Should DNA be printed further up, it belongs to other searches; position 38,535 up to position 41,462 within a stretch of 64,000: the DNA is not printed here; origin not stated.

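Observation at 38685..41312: ElbD-like FAAL-ACP-LPLAT tri-domain protein lacking a reductase domain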

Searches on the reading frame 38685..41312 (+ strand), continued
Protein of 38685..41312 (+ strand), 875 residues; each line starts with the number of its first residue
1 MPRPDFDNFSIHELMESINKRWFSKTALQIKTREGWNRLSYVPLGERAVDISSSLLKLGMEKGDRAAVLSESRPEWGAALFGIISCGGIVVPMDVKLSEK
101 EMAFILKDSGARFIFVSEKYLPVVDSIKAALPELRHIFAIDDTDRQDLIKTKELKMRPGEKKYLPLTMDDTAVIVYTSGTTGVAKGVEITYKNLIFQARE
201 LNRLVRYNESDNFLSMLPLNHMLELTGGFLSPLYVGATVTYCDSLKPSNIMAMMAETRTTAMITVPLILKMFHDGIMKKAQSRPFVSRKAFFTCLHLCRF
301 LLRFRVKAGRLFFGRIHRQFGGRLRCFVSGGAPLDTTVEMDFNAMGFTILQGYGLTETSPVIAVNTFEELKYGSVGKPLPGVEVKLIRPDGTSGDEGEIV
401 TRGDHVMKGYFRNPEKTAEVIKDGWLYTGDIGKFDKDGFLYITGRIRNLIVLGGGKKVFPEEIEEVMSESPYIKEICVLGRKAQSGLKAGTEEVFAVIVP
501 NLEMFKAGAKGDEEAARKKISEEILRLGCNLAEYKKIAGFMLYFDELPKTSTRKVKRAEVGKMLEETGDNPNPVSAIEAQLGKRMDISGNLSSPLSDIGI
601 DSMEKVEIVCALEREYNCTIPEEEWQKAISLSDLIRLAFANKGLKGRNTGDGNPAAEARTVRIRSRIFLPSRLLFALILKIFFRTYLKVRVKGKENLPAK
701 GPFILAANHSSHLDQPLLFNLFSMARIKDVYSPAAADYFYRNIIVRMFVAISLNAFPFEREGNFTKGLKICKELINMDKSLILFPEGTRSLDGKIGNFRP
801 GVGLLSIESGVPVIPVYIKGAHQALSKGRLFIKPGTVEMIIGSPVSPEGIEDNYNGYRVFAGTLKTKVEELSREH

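Call 34: find_related_loci(query=A1, collection=genome_contigs, flank=10000)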
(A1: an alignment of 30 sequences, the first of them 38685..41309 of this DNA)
Query A1 (875 aa) in genome_contigs; peptide patterns used: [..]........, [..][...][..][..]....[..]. (x = any residue, [..] = any of these).
600 stretches matched a pattern (row limit reached: there are more); 566 encode a relative of the query (tblastn E <= 1e-3); the best 80 are kept; 80 distinct loci.
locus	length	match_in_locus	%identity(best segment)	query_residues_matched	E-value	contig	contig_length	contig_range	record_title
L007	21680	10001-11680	59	1-560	0e+0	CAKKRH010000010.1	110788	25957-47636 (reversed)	Omnitrophica bacterium GWA2_41_15 isolate Hainich-H52-bin157-1 genome assembly, contig: H52-bin157_1_Hain_H52_02um_R3_40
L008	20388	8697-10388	57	1-564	0e+0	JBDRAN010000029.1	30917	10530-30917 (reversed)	MAG: Candidatus Omnitrophota bacterium isolate MEGAHIT-group-1.1004 k141_251904, whole genome shotgun sequence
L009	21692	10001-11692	54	1-564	0e+0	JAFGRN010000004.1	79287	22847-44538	MAG: Candidatus Omnitrophota bacterium isolate Zod_Metabat.83 k87_613390, whole genome shotgun sequence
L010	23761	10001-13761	52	8-855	0e+0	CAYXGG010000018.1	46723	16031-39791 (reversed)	MAG TPA_asm: uncultured Planctomycetales bacterium isolate SRP150892_co2_491 genome assembly, contig: NODE_842_length_46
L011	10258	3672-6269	34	24-871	3e-144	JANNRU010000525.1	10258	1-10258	MAG: Acidobacteriota bacterium isolate SOY_31_metabat_307 SOY_31_k141_3506812, whole genome shotgun sequence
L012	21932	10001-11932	41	10-648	5e-139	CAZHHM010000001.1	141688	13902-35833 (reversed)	MAG TPA_asm: uncultured bacterium isolate SRP220891_co1_490 genome assembly, contig: NODE_143_length_141688_cov_12.73971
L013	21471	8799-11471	31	25-874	1e-126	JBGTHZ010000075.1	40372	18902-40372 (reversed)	MAG: Pyrinomonadaceae bacterium isolate JTS-RE251 k141_9504187, whole genome shotgun sequence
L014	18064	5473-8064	31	14-844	2e-122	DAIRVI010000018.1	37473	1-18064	MAG TPA_asm: Pyrinomonadaceae bacterium isolate CTOTU26086 NODE_298_length_37473_cov_9.273024, whole genome shotgun sequ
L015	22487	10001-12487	32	23-870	3e-118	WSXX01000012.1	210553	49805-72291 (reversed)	MAG: Bacteroidetes bacterium isolate X3_MetaBAT.13 scaffold_54, whole genome shotgun sequence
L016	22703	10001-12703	29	51-871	2e-117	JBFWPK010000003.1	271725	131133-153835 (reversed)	MAG: Pyrinomonadaceae bacterium isolate CA_2019_TPBF_158 NODE_409_length_271725_cov_17.803452_TPBF, whole genome shotgun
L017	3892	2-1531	42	67-557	2e-113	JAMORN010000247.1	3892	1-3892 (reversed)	MAG: bacterium isolate 4561-380_metabat2_scaf2bin.027 4561-380_scaffold_5255_c1, whole genome shotgun sequence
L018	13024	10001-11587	38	13-557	7e-108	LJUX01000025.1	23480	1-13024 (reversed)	MAG: candidate division Zixibacteria bacterium SM23_73_3 WORSMTZ_3209, whole genome shotgun sequence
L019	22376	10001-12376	32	20-845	6e-107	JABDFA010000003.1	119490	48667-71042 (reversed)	MAG: Candidatus Dependentiae bacterium isolate BWMinHeated_Nextera35_MAG3 3300020947.a:Ga0207103_10003, whole genome sho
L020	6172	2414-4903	30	7-862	2e-105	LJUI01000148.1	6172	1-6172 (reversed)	MAG: candidate division TA06 bacterium SM23_40 WORSMTZ_42291, whole genome shotgun sequence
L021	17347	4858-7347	28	38-869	5e-100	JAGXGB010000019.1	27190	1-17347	MAG: Bacteroidales bacterium isolate LH_M29 k141_196545, whole genome shotgun sequence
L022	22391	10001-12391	30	25-866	1e-97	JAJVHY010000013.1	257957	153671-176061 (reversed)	MAG: Verrucomicrobiia bacterium isolate Bin_23R c_000000000212, whole genome shotgun sequence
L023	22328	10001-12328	31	61-852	3e-96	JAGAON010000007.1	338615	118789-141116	MAG: Prevotella sp. isolate RGIG8630 Water_deer_Cecum.Co__c1312674, whole genome shotgun sequence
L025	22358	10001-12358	28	24-871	4e-89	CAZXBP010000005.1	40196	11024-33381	MAG TPA_asm: uncultured Nitrosomonas sp. isolate SRP287453_co1_5 genome assembly, contig: NODE_1549_length_40196_cov_9.6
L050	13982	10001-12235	29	24-833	1e-82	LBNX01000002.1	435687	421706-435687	MAG: candidate division TM6 bacterium GW2011_GWF2_28_16 SZ59_C0002, whole genome shotgun sequence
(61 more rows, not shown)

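Call 36: search_protein_families(library=pfam, proteins=[L011:3258-6323:+, L013:8709-11492:+, L015:10037-12502:+, L019:9956-12448:+, L020:1847-4930:+, L023:9866-12382:+, L025:9953-12403:+, L022:9902-12397:+, L050:9956-12343:+, L016:9866-12718:+], max_evalue=0.001)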
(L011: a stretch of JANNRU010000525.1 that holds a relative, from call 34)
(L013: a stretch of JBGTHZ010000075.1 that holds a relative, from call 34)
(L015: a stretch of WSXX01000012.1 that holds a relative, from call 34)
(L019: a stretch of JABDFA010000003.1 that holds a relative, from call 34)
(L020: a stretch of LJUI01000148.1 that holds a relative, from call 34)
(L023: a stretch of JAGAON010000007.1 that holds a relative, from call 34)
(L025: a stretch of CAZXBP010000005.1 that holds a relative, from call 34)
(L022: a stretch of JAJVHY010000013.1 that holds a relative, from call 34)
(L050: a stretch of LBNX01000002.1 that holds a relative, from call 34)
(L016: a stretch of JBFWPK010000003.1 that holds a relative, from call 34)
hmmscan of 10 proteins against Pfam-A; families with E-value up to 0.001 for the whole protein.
L011:3258-6323:+ (1021 aa): 4 families
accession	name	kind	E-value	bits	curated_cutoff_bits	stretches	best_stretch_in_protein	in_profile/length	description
PF00501.34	AMP-binding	-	3.3e-83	280.1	29.9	1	132-520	3-384/384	AMP-binding enzyme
PF01553.26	Acyltransferase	-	2.1e-27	95.9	23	1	826-953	2-131/132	Acyltransferase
PF00550.31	PP-binding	-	0.00036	21.1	20.8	0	709-762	14-66/67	Phosphopantetheine attachment site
PF13193.12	AMP-binding_C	-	0.0008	20.7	24.5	0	571-659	1-76/76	AMP-binding enzyme C-terminal domain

L013:8709-11492:+ (927 aa): 4 families
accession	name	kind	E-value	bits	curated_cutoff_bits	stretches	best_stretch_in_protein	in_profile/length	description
PF00501.34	AMP-binding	-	1.2e-74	251.9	29.9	1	24-421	4-384/384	AMP-binding enzyme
PF01553.26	Acyltransferase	-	4.4e-24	85.2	23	1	732-861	1-131/132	Acyltransferase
PF00550.31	PP-binding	-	1.5e-08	35.2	20.8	1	610-668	8-66/67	Phosphopantetheine attachment site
PF13193.12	AMP-binding_C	-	7.7e-07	30.4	24.5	1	474-562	2-76/76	AMP-binding enzyme C-terminal domain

L015:10037-12502:+ (821 aa): 4 families
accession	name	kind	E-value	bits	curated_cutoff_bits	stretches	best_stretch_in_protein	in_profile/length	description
PF00501.34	AMP-binding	-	4.8e-68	230.1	29.9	1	9-369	9-384/384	AMP-binding enzyme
PF01553.26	Acyltransferase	-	2.7e-28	98.9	23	1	643-770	2-132/132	Acyltransferase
PF23562.2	AMP-binding_C_3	-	1.5e-08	35.5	20.8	1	406-506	2-107/124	AMP-binding enzyme C-terminal domain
PF00550.31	PP-binding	-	3.4e-05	24.4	20.8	1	543-593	18-67/67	Phosphopantetheine attachment site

L019:9956-12448:+ (830 aa): 3 families
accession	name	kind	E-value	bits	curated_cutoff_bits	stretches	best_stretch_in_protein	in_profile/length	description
PF00501.34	AMP-binding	-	2.3e-76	257.5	29.9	1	14-382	4-384/384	AMP-binding enzyme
PF01553.26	Acyltransferase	-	2.6e-20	73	23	1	646-779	2-131/132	Acyltransferase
PF00550.31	PP-binding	-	2.3e-08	34.6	20.8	1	538-604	2-67/67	Phosphopantetheine attachment site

L020:1847-4930:+ (1027 aa): 4 families
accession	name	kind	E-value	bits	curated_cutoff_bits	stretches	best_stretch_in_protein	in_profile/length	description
PF00501.34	AMP-binding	-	6.5e-71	239.6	29.9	1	203-568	6-384/384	AMP-binding enzyme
PF01553.26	Acyltransferase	-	4.7e-17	62.5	23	1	837-977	3-130/132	Acyltransferase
PF00550.31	PP-binding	-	7.8e-11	42.5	20.8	1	728-794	2-67/67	Phosphopantetheine attachment site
PF13193.12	AMP-binding_C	-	9.6e-05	23.7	24.5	1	620-692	2-73/76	AMP-binding enzyme C-terminal domain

L023:9866-12382:+ (838 aa): 5 families
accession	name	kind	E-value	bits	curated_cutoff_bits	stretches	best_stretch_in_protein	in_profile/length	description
PF00501.34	AMP-binding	-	7.9e-64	216.3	29.9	1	16-378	10-384/384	AMP-binding enzyme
PF01553.26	Acyltransferase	-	9.2e-27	93.9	23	1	662-788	3-132/132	Acyltransferase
PF23562.2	AMP-binding_C_3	-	5.1e-08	33.8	20.8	1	416-515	2-105/124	AMP-binding enzyme C-terminal domain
PF00550.31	PP-binding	-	1.8e-06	28.5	20.8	1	559-610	17-67/67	Phosphopantetheine attachment site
PF14573.12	PP-binding_2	-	0.00063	20.4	32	0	569-616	43-90/96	Acyl-carrier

L025:9953-12403:+ (816 aa): 3 families
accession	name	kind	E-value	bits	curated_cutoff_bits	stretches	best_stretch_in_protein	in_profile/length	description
PF00501.34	AMP-binding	-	9e-72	242.4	29.9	1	11-358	4-384/384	AMP-binding enzyme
PF01553.26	Acyltransferase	-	4.2e-16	59.4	23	1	617-752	1-131/132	Acyltransferase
PF00550.31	PP-binding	-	8.2e-08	32.8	20.8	1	509-573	3-66/67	Phosphopantetheine attachment site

L022:9902-12397:+ (831 aa): 3 families
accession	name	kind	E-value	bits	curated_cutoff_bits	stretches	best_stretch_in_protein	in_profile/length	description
PF00501.34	AMP-binding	-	2.9e-80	270.4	29.9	1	26-386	3-384/384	AMP-binding enzyme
PF01553.26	Acyltransferase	-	2.1e-20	73.3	23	1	650-783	2-131/132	Acyltransferase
PF00550.31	PP-binding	-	5.2e-09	36.7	20.8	1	542-607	3-67/67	Phosphopantetheine attachment site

L050:9956-12343:+ (795 aa): 3 families
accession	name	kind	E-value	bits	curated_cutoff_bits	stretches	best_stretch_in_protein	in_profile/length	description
PF00501.34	AMP-binding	-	7.5e-65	219.6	29.9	1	8-349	2-384/384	AMP-binding enzyme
PF01553.26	Acyltransferase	-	1.1e-20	74.2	23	1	612-745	2-131/132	Acyltransferase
PF00550.31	PP-binding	-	1.2e-07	32.4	20.8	1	505-566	3-63/67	Phosphopantetheine attachment site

L016:9866-12718:+ (950 aa): 5 families
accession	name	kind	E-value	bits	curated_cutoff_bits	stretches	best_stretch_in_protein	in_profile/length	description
PF00501.34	AMP-binding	-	3e-78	263.7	29.9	1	15-439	5-384/384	AMP-binding enzyme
PF01553.26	Acyltransferase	-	4e-21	75.6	23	1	759-888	1-131/132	Acyltransferase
PF00550.31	PP-binding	-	1.3e-08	35.4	20.8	1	633-685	14-65/67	Phosphopantetheine attachment site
PF13193.12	AMP-binding_C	-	3.5e-05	25.1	24.5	1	492-580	2-76/76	AMP-binding enzyme C-terminal domain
PF23562.2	AMP-binding_C_3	-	0.00014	22.7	20.8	1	477-587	2-109/124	AMP-binding enzyme C-terminal domain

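Call 40: predict_structure(alignment_id=A1)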
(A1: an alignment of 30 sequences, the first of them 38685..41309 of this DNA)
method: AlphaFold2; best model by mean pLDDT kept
length: 875 residues; sequences in the alignment: 30
mean_pLDDT: 79.4   pTM: 0.58
mean pLDDT of the five models: 79.4, 78.2, 78.1, 78.0, 77.7
residues with pLDDT >= 90: 256; 70-90: 417; 50-70: 139; < 50: 63
segments of 3 or more residues with pLDDT < 50: 179-182, 391-393, 453-455, 550-553, 568-601, 646-651
pLDDT, mean of each block of 10 residues (from residue 1): 54 71 90 91 92 94 94 90 92 85 89 95 91 94 90 89 85 75 72 88 88 84 85 90 85 93 85 91 94 95 91 93 90 81 95 77 90 89 81 69 90 83 84 88 64 57 79 85 55 79 75 85 86 77 69 51 52 33 30 31 61 69 61 66 50 77 86 88 88 87 79 74 86 75 78 78 71 91 65 70 86 89 68 83 90 83 88 78
secondary structure, 60 per line:
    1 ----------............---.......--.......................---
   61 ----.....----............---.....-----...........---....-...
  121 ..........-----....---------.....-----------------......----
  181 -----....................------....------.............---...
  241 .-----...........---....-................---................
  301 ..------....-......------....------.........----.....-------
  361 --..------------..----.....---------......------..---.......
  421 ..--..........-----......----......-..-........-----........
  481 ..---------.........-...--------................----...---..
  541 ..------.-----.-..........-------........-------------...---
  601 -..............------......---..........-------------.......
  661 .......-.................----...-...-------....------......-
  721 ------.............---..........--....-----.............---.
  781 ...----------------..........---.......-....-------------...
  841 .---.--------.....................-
elements in order (helices of 4 or more, strands of 3 or more residues): H11-22 E26-32 E35-40 H41-57 E65-69 H74-85 E89-93 H99-109 E113-116 H118-130 E136-139 E171-176 E186-190 H191-205 E212-215 H222-234 E238-241 H247-257 E261-264 H266-281 H285-302 H309-312 H314-319 E326-329 H336-344 E349-353 E383-387 E397-402 H414-420 E425-434 E440-445 E450-452 H460-467 E473-482 E492-500 H513-528 E539-542 H557-566 H574-581 H602-615 H622-627 H631-640 H654-667 H669-685 E690-692 E704-707 H714-719 E730-735 H736-739 H743-752 E755-758 H764-776 E780-783 H800-809 E813-819 H821-824 E838-841 H854-874

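Call 52: find_encoding_contigs(protein=P0008, flank=10000, max_places=1)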
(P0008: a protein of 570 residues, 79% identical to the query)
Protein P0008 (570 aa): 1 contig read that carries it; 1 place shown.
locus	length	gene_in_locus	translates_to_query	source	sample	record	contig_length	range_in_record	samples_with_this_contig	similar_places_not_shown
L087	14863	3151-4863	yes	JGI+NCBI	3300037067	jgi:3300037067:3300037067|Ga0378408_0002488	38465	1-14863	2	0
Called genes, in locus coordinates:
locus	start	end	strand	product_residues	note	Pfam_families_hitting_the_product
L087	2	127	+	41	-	PF00313:CSD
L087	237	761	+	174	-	PF00293:NUDIX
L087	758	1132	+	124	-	-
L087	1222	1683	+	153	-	PF22381:Staph_reg_Sar_Rot (faint), PF01047:MarR, PF12802:MarR_2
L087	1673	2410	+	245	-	PF02129:Peptidase_S15, PF00561:Abhydrolase_1, PF12146:Hydrolase_4, PF12697:Abhydrolase_6, PF03959:FSH1 (weak)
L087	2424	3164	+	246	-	PF25084:LbH_EIF2B (faint), PF00132:Hexapep, PF14602:Hexapep_2 (weak)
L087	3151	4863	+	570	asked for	PF00501:AMP-binding, PF23562:AMP-binding_C_3 (weak)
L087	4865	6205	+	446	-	PF02310:B12-binding, PF04055:Radical_SAM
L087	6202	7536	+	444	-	PF02310:B12-binding, PF04055:Radical_SAM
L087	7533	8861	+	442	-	PF02310:B12-binding, PF04055:Radical_SAM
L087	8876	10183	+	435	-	PF02310:B12-binding (weak), PF19864:Radical_SAM_N2 (weak), PF04055:Radical_SAM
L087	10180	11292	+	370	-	-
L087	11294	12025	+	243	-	-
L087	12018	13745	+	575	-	PF03321:GH3, PF23571:GH3_M, PF23572:GH3_C (weak)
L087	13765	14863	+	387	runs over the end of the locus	PF04055:Radical_SAM, PF13353:Fer4_12 (weak)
